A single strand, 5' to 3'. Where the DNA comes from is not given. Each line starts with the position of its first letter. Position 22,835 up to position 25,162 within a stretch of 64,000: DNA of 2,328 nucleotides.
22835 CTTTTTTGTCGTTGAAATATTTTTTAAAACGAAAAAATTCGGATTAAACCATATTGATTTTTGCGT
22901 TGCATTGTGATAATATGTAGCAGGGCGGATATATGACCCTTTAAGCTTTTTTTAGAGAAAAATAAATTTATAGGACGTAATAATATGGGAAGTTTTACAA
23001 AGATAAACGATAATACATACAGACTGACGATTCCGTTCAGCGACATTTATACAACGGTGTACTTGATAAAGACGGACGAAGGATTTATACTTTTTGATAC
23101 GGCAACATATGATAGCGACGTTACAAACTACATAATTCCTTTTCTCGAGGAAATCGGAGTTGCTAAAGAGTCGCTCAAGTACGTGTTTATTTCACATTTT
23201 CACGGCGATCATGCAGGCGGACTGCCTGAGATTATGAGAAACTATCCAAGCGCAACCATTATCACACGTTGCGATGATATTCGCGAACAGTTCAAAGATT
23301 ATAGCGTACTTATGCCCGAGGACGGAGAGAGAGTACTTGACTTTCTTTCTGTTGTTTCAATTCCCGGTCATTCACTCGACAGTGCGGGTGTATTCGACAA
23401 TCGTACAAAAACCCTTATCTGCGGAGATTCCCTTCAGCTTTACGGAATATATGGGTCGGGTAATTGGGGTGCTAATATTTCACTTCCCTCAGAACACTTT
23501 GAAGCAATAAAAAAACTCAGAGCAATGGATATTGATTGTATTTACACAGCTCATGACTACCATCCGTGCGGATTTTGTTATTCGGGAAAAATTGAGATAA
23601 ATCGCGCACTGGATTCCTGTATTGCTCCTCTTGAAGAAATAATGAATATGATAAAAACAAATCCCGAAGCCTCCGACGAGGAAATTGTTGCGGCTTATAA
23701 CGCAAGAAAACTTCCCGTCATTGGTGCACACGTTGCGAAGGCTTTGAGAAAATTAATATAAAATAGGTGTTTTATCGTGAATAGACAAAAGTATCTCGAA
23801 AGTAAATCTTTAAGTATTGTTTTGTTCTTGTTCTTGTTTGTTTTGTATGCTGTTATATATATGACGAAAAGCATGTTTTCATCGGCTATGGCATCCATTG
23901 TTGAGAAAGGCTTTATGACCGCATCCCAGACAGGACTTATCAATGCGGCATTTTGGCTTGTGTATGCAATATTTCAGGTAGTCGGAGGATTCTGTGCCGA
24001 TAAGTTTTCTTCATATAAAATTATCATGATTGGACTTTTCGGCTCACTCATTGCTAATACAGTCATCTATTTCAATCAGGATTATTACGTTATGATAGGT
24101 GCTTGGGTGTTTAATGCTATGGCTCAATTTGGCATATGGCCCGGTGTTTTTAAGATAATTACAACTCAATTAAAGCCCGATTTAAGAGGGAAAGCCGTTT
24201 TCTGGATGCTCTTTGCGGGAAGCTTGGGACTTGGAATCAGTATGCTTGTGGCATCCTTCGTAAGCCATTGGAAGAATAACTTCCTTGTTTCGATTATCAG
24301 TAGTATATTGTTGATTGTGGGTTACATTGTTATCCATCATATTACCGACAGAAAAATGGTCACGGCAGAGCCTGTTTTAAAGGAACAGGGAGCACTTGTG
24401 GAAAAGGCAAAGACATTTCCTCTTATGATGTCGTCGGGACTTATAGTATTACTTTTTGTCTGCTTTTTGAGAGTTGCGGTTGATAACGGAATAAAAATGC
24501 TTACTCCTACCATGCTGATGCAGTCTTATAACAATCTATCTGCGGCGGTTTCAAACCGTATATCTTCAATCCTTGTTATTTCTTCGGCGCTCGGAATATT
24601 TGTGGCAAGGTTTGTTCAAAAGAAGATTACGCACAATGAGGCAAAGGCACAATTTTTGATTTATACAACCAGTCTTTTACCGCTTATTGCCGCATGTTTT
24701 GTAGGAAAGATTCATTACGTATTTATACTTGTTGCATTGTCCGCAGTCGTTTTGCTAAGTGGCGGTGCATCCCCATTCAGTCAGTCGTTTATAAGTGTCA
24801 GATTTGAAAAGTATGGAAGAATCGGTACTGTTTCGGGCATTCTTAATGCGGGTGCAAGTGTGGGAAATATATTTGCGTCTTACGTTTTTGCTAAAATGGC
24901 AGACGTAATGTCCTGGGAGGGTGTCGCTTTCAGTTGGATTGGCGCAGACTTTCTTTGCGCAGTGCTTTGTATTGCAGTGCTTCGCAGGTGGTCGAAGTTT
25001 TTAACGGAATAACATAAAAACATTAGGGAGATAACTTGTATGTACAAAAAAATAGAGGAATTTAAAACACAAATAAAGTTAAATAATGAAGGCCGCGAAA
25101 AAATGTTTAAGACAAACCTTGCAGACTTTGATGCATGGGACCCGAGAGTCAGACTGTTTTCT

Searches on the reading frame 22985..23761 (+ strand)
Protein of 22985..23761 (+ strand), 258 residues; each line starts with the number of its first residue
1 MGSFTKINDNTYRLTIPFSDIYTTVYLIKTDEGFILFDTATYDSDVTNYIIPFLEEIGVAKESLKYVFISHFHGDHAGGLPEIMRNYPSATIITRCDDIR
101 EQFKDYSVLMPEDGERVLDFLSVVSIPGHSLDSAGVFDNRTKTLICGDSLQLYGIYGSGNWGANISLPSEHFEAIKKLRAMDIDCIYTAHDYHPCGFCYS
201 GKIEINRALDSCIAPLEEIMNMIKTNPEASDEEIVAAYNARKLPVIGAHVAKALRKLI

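Call 49: search_protein_families(library=pfam, max_evalue=0.00001, proteins=[window:22985-23761:+])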
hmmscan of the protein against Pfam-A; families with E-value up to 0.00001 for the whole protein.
window:22985-23761:+ (258 aa): 1 family
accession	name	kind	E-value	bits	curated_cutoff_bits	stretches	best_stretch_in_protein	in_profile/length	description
PF00753.33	Lactamase_B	-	5.8e-17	62.7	22.7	1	22-91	5-71/196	Metallo-beta-lactamase superfamily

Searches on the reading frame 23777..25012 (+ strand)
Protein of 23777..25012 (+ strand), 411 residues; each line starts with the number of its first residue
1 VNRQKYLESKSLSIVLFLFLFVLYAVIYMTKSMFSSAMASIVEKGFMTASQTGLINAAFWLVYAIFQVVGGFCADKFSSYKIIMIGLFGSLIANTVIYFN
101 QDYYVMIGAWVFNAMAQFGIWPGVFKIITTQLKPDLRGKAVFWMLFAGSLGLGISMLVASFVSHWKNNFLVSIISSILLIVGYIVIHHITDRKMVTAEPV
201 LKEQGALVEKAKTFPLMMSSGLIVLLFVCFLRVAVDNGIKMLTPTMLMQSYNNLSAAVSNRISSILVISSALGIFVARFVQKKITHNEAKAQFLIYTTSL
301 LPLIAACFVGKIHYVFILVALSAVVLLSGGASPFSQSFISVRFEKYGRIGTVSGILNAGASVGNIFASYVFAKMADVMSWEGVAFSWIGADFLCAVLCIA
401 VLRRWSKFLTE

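Call 49: search_protein_families(library=pfam, max_evalue=0.00001, proteins=[window:23777-25012:+])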
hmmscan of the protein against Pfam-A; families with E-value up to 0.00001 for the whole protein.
window:23777-25012:+ (411 aa): 1 family
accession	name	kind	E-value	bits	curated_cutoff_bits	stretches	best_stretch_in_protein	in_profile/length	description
PF07690.21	MFS_1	-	1.7e-27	96.7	33.4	1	20-349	1-331/347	Major Facilitator Superfamily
